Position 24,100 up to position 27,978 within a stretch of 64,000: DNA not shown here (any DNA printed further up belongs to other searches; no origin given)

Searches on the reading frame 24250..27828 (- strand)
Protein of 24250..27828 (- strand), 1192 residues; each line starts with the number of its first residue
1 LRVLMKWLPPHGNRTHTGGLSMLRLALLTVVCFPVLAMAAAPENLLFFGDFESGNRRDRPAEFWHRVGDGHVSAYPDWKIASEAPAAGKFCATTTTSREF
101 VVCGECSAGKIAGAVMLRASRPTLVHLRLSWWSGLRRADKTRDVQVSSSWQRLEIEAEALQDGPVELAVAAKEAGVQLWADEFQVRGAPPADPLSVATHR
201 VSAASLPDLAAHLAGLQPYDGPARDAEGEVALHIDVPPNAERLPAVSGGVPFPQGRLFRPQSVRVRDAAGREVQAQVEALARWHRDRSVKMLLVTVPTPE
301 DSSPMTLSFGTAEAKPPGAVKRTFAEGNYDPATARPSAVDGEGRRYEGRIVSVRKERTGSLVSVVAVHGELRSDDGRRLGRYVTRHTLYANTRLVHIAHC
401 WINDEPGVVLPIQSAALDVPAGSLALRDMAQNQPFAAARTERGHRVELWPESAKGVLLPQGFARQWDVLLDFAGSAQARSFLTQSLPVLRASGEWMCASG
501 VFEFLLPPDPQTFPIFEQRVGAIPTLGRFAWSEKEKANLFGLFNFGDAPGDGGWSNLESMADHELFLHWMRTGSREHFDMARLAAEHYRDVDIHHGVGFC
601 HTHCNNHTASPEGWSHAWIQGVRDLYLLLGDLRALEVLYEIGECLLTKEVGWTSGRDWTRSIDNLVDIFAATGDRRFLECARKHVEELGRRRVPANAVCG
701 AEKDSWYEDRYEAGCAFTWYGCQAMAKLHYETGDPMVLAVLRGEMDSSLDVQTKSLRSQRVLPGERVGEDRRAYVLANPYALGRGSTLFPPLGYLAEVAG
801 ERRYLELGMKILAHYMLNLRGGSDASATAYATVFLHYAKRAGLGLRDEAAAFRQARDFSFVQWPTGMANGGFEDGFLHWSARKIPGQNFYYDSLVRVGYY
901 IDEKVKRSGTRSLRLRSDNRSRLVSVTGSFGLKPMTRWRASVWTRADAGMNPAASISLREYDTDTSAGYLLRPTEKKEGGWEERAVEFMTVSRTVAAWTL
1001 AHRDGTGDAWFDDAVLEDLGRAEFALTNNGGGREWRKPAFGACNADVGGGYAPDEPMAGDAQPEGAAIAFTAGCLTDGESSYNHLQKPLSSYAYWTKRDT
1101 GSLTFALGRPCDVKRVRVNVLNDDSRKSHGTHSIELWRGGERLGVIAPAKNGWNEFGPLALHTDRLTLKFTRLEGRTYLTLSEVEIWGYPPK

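Call 56: search_protein_families(library=pfam, proteins=[window:24250-27828:-], max_evalue=0.0001)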
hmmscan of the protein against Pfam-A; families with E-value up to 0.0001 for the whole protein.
window:24250-27828:- (1192 aa): 1 family
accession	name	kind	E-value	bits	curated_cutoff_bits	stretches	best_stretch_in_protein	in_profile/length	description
PF19501.5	PcRGLX_1st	-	2.3e-05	24.6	22.1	0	244-290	17-62/83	PcRGLX-like N-terminal RIFT barrel domain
